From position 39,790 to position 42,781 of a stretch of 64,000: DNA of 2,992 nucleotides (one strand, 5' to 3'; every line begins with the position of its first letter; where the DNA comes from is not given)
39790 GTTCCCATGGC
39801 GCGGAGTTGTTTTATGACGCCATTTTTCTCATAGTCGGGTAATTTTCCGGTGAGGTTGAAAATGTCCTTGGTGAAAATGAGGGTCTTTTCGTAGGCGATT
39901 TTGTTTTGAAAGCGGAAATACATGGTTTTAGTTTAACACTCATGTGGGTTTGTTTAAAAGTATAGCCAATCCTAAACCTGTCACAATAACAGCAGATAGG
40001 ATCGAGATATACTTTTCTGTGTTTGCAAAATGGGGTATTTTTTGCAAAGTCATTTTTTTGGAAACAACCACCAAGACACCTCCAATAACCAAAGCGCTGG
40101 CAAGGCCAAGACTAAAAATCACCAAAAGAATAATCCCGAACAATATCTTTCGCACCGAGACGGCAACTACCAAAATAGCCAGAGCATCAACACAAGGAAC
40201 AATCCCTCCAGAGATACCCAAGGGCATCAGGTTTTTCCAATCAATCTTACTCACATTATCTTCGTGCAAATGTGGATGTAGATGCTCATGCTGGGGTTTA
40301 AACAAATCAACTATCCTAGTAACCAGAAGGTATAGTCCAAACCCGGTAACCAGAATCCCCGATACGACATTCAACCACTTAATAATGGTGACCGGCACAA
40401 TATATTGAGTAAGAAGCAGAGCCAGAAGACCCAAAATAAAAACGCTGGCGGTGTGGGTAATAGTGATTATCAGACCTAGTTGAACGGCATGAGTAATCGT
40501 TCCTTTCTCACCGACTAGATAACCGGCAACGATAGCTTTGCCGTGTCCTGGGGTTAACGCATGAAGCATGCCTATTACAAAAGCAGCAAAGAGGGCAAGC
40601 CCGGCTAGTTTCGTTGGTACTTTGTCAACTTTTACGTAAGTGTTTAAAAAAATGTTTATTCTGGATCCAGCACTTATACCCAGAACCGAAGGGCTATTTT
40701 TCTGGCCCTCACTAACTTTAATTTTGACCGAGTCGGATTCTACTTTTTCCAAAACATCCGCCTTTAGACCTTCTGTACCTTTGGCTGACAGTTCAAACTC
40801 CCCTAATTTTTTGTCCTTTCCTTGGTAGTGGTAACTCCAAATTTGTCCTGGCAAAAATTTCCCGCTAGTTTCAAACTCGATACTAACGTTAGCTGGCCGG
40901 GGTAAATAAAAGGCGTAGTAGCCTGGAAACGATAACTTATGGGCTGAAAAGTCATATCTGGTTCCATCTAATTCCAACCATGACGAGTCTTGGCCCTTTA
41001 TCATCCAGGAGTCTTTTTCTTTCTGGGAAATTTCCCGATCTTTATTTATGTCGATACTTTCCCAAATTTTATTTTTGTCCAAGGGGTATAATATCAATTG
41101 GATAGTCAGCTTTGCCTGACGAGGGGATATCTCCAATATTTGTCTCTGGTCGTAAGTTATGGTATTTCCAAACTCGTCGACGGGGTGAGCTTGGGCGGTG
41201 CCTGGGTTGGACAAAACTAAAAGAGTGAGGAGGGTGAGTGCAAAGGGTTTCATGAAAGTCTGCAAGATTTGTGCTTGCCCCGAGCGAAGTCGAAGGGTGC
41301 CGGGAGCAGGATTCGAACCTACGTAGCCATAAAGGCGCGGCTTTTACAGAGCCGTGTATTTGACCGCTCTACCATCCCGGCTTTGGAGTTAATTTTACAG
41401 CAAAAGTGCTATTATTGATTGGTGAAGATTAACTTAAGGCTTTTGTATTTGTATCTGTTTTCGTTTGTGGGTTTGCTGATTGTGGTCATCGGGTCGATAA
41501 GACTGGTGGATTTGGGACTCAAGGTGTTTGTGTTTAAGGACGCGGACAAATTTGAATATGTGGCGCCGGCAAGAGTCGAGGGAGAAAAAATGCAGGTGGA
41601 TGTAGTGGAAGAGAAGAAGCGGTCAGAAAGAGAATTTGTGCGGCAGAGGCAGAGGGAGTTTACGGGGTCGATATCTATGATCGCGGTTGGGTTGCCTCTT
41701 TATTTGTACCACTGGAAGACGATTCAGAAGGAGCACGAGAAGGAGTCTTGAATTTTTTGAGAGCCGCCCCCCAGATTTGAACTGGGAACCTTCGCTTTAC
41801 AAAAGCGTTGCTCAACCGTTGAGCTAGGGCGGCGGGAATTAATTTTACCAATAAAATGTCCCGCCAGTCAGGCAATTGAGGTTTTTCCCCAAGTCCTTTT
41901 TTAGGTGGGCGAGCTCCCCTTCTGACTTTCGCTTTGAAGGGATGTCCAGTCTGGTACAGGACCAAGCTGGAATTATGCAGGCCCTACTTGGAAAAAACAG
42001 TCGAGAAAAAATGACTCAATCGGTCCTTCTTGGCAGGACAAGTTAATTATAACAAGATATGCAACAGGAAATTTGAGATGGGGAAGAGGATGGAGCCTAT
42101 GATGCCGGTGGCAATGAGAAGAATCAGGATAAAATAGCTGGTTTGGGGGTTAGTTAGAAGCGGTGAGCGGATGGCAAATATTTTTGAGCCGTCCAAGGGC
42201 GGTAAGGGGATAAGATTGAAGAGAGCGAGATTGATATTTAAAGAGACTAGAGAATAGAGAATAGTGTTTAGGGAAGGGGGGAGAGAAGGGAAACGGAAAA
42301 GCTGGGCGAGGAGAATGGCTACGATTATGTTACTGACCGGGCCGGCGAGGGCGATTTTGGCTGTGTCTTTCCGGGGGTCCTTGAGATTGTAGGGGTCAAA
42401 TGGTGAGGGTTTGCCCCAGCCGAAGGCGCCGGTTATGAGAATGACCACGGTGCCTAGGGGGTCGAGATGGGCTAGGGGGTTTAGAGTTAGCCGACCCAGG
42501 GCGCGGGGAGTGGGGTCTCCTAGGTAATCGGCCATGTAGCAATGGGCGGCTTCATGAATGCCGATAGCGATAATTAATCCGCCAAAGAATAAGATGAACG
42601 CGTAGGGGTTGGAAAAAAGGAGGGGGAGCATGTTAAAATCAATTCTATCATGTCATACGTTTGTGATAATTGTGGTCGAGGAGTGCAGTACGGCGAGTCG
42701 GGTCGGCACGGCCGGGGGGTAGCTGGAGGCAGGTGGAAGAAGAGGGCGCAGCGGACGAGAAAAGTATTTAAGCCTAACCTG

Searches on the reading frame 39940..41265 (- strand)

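Call 11: search_protein_families(library=pfam, proteins=[window:39940-41265:-], max_evalue=0.01)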
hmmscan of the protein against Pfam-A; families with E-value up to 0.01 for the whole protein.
window:39940-41265:- (441 aa): 2 families
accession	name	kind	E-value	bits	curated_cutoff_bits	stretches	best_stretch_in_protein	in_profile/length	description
PF03824.22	NicO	-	8.9e-11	42.1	27.7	1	226-327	6-113/287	High-affinity nickel-transport protein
PF13386.12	DsbD_2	-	1.9e-07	31.6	24.9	1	261-406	33-181/199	Cytochrome C biogenesis protein transmembrane region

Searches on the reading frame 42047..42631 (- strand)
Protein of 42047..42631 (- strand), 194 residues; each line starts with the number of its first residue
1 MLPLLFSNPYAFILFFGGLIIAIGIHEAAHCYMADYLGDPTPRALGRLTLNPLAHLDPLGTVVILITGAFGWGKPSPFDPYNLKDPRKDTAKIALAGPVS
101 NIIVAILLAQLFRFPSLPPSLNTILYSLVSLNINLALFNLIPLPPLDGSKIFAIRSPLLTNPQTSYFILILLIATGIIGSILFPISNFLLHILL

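Call 77: search_protein_families(library=pfam, proteins=[window:42047-42631:-], max_evalue=0.001)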
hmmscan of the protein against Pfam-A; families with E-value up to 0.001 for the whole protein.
window:42047-42631:- (194 aa): 1 family
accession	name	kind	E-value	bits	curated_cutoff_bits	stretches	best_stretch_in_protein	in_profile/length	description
PF02163.28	Peptidase_M50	-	5.9e-14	52.4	27.2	2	121-153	159-191/221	Peptidase family M50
